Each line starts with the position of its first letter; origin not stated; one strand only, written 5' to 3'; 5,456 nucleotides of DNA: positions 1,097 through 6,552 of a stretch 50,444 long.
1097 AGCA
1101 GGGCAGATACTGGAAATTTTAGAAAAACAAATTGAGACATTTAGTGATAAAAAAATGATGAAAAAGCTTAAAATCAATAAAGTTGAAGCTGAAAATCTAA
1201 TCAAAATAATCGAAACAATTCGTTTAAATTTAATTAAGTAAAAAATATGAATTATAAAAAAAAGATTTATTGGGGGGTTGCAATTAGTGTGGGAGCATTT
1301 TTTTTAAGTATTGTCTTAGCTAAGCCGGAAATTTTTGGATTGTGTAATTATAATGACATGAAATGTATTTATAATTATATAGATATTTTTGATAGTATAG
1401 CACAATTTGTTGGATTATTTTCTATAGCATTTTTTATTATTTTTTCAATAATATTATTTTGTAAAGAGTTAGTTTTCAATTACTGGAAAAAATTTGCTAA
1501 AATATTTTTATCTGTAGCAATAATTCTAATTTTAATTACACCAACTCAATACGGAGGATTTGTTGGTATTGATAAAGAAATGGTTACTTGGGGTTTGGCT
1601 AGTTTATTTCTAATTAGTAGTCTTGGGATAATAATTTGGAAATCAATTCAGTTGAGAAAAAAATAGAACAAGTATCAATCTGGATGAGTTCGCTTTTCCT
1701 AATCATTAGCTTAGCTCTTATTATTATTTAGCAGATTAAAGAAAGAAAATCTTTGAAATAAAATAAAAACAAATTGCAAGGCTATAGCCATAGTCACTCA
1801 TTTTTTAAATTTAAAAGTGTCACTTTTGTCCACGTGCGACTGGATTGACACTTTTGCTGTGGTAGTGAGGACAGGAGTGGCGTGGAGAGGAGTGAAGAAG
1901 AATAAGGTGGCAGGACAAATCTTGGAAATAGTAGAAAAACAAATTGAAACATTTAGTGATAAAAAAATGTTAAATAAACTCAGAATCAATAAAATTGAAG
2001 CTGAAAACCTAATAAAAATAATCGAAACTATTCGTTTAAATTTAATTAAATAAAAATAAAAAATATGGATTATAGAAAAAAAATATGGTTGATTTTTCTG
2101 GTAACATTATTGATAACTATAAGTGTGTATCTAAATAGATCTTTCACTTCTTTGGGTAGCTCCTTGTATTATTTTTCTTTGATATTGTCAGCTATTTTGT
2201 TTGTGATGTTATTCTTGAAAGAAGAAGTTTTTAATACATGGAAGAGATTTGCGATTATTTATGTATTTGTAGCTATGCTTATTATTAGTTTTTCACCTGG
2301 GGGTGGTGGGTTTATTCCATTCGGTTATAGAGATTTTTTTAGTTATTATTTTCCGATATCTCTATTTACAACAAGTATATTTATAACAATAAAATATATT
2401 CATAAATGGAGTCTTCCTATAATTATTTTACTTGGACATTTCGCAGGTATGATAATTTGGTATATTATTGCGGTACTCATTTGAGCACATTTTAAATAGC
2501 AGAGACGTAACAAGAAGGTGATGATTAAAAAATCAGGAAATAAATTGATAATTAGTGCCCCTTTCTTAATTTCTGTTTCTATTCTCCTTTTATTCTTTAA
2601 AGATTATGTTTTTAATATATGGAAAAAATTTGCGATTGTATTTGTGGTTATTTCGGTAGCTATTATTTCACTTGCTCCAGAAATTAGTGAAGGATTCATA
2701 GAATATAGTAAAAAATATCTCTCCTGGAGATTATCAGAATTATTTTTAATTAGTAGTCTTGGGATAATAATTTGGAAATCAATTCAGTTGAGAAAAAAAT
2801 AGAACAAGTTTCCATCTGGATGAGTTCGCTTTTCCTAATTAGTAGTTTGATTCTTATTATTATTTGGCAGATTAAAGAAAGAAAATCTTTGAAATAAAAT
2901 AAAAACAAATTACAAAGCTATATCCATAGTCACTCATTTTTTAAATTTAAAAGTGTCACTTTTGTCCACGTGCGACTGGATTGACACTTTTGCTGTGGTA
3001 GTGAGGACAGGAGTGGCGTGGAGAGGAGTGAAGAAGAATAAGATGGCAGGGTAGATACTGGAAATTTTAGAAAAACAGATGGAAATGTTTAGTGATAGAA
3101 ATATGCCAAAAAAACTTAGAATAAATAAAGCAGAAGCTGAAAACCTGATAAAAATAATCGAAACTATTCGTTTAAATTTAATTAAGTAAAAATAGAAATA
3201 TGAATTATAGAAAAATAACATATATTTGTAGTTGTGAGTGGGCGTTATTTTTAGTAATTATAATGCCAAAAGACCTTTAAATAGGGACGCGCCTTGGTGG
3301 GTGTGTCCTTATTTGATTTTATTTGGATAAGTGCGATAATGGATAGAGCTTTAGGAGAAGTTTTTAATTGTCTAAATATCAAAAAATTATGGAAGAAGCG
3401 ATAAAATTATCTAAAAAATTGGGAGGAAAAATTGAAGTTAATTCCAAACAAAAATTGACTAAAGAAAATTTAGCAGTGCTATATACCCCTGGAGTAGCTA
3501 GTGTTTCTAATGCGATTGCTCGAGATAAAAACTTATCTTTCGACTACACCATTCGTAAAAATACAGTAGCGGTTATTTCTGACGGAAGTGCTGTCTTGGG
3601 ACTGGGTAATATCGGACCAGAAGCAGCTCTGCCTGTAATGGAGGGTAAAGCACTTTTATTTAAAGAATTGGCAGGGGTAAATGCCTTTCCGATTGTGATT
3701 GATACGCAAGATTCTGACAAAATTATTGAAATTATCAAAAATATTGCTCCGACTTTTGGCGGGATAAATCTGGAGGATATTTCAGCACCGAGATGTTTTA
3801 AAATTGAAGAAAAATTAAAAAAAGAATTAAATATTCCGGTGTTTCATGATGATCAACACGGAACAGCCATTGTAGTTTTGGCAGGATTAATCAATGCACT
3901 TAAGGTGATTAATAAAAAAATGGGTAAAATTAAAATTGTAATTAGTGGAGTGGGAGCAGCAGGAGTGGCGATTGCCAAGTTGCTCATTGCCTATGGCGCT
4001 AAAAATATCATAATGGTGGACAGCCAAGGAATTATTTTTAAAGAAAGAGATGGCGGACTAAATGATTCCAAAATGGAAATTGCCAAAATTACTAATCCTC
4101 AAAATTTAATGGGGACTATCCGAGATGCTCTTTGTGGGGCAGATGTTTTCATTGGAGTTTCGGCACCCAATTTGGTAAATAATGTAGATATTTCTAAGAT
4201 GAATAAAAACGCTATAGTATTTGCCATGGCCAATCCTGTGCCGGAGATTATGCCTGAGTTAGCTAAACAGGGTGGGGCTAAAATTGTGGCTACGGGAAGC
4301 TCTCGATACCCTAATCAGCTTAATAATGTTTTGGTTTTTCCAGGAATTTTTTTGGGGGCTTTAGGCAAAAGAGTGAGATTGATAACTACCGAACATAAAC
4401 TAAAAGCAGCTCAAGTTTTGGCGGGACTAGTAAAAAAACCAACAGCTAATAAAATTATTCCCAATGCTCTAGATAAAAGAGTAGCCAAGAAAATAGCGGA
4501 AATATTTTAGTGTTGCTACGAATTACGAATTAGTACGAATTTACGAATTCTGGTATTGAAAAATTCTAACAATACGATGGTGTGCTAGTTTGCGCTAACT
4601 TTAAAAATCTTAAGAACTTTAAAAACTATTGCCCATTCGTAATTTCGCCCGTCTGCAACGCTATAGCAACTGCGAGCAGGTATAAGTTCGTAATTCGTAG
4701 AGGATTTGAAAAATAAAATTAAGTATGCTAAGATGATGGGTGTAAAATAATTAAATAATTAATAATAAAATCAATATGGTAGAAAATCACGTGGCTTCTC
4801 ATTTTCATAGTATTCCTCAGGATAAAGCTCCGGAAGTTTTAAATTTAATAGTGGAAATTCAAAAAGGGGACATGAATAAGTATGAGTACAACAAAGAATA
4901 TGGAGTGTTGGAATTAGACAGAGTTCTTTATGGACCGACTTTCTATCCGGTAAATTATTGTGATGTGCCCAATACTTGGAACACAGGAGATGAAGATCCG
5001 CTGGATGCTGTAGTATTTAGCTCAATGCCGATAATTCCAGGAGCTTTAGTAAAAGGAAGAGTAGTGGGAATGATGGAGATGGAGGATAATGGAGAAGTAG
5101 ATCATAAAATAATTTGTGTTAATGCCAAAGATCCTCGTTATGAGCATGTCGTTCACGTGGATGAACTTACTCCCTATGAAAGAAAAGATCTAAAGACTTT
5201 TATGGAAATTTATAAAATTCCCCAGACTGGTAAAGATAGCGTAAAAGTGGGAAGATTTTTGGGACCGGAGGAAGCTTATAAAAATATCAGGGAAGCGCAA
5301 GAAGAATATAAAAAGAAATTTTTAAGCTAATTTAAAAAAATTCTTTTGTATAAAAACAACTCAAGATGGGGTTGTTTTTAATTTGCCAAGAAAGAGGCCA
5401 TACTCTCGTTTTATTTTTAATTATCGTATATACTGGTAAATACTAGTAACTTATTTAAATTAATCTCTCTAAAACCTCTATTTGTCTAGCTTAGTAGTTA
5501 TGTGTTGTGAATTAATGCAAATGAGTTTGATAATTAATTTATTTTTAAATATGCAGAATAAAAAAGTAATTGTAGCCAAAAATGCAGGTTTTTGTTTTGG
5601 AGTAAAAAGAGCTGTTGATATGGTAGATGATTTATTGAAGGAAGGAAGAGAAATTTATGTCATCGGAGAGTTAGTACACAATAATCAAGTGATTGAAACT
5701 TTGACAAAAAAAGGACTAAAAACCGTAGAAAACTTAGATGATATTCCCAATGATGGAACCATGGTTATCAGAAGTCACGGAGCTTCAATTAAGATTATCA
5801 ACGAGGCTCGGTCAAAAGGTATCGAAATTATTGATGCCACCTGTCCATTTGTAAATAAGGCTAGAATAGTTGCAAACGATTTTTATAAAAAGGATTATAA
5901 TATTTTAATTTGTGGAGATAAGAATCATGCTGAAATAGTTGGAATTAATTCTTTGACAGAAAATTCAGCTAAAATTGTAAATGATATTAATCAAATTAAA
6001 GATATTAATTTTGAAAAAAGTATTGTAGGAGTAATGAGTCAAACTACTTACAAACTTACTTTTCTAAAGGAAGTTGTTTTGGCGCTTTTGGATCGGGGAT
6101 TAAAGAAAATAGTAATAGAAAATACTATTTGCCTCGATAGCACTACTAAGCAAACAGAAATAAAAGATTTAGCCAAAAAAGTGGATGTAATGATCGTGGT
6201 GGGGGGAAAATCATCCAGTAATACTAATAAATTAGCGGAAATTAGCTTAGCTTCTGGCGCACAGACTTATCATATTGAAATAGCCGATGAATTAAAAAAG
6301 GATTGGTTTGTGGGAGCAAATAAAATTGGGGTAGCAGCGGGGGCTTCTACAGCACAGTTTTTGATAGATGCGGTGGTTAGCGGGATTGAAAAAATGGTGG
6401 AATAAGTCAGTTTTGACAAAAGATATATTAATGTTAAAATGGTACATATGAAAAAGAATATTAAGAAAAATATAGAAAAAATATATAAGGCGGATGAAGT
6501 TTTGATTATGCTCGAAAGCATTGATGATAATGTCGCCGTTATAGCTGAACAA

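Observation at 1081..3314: Array of orphan C-terminal tail cassettes, each paired with a small membrane-protein gene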

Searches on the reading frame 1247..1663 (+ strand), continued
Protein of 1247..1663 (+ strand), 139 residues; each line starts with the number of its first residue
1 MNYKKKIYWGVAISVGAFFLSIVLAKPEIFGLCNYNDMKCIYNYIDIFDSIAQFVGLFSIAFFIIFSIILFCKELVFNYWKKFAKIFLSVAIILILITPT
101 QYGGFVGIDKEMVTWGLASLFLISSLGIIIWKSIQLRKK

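Call 103: search_protein_representatives(alignment_id=A9)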
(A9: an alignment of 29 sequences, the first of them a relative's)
Query: 29 sequences, 141 profile positions. Proteins with E-value up to 0.001 (for the whole library): 1841; up to 1e-10: 924; up to 1e-30: 23. The best 150 are listed.
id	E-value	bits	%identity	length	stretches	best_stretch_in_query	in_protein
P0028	3.1e-46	173.4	-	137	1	1-138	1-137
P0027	3.9e-45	169.8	-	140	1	1-138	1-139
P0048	6.9e-43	162.6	-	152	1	1-140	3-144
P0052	2.0e-40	154.6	-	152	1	1-139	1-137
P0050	1.3e-38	148.7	-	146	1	1-139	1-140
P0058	1.6e-37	145.2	-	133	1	1-134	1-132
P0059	2.0e-36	141.6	-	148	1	1-140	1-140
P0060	3.5e-36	140.8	-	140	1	1-138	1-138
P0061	5.8e-35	136.9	-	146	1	1-140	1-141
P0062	1.2e-34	135.8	-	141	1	1-139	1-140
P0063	1.8e-33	132.0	-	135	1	1-136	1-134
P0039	2.6e-33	131.5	-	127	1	9-134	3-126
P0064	4.5e-33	130.7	-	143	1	1-138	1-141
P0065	4.9e-33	130.6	-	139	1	1-136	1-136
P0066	1.3e-32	129.2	-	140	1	1-135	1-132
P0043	6.0e-31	123.9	-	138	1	1-140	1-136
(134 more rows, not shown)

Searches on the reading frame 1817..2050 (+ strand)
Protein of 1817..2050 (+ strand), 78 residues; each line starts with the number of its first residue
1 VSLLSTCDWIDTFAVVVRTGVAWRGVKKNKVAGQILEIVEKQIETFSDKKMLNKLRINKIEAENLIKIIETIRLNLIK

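Call 9: search_protein_families(library=pfam, proteins=[window:1817-2050:+], max_evalue=1)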
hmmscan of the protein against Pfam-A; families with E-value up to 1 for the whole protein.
window:1817-2050:+ (78 aa): 1 family
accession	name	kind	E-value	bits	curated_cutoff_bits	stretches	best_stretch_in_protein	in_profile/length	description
PF24192.1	DUF7417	-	0.15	12.2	27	1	5-24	20-39/75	Domain of unknown function (DUF7417)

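Call 46: search_protein_families(library=ncbifam, proteins=[window:1817-2050:+], max_evalue=0.1)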
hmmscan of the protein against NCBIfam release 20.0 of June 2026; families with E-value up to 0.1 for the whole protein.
window:1817-2050:+ (78 aa): 0 families

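Call 47: search_protein_families(library=padloc, proteins=[window:1817-2050:+], max_evalue=0.1)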
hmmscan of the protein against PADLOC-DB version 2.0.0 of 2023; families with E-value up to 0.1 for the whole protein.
window:1817-2050:+ (78 aa): 0 families

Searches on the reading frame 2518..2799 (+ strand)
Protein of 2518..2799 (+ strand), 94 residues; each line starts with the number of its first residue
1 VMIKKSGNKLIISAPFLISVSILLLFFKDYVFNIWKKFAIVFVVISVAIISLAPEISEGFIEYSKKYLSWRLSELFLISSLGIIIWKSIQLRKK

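Call 9: search_protein_families(library=pfam, proteins=[window:2518-2799:+], max_evalue=1)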
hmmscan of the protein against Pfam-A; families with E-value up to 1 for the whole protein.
window:2518-2799:+ (94 aa): 1 family
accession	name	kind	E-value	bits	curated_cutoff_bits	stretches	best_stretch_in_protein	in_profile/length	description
PF11384.13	DUF3188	-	0.48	10.5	24.6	1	13-27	1-15/50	Protein of unknown function (DUF3188)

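Call 46: search_protein_families(library=ncbifam, proteins=[window:2518-2799:+], max_evalue=0.1)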
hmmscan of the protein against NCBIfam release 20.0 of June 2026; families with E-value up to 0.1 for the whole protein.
window:2518-2799:+ (94 aa): 1 family
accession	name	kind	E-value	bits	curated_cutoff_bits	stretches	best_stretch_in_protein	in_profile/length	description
NF007798.0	PRK10503.1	equivalog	0.059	10.9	1584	1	11-52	444-488/1040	MdtB/MuxB family multidrug efflux RND transporter permease subunit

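Call 47: search_protein_families(library=padloc, proteins=[window:2518-2799:+], max_evalue=0.1)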
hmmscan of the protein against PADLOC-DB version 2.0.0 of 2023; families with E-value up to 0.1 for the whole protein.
window:2518-2799:+ (94 aa): 0 families

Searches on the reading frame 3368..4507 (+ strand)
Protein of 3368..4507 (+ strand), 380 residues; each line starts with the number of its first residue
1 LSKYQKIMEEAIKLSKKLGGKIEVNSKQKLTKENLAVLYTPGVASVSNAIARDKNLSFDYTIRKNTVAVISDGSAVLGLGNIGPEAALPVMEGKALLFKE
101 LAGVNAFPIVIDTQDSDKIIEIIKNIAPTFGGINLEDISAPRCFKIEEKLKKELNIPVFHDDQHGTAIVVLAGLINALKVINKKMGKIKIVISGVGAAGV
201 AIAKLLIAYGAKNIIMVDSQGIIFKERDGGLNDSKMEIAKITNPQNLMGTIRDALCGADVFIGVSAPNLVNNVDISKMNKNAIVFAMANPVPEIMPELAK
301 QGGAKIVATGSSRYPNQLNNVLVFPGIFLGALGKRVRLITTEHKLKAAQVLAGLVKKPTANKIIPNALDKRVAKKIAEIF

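Call 9: search_protein_families(library=pfam, proteins=[window:3368-4507:+], max_evalue=1)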
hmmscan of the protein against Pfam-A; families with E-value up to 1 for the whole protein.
window:3368-4507:+ (380 aa): 5 families
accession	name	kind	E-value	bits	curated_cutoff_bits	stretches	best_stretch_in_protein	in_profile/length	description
PF00390.24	malic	-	1e-29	104.1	23.1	1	26-151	8-182/182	Malic enzyme, N-terminal domain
PF03949.21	Malic_M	-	2.9e-21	76.4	23.5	1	165-366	3-238/258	Malic enzyme, NAD binding domain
PF00208.27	ELFV_dehydrog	-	5.8e-06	26.6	23.4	1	166-234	10-75/241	Glutamate/Leucine/Phenylalanine/Valine dehydrogenase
PF00899.27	ThiF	-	0.00039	20.1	28.1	1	183-219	16-52/238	ThiF family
PF01262.27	AlaDh_PNT_C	-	0.097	12.5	23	1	187-288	28-129/214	Alanine dehydrogenase/PNT, C-terminal domain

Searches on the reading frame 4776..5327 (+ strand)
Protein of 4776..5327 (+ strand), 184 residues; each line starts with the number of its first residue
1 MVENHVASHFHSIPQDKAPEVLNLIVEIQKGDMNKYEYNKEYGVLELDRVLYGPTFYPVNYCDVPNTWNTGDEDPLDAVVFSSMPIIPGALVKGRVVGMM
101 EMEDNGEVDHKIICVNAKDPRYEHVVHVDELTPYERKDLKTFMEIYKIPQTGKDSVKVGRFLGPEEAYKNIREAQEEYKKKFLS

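Call 37: search_protein_families(library=pfam, proteins=[window:4776-5327:+])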
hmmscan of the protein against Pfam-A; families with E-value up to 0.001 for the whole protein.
window:4776-5327:+ (184 aa): 1 family
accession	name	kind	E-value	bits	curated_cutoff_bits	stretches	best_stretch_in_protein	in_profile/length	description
PF00719.24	Pyrophosphatase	-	3.6e-45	153.9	23.5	1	25-179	2-153/153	Inorganic pyrophosphatase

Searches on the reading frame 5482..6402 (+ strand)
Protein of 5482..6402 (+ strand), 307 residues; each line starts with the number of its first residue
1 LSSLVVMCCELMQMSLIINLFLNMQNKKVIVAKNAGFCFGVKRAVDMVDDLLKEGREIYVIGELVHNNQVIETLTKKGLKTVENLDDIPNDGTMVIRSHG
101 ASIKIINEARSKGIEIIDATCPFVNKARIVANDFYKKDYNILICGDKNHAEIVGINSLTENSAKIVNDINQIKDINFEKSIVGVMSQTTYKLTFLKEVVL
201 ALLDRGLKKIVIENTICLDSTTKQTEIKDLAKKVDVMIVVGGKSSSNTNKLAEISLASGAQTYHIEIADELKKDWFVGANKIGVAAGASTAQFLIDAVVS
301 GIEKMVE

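Call 37: search_protein_families(library=pfam, proteins=[window:5482-6402:+])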
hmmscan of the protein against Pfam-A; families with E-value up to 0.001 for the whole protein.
window:5482-6402:+ (307 aa): 1 family
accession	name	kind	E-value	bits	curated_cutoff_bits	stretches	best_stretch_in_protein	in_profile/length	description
PF02401.23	LYTB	-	2.1e-84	283.4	24.5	1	29-302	1-266/267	LytB protein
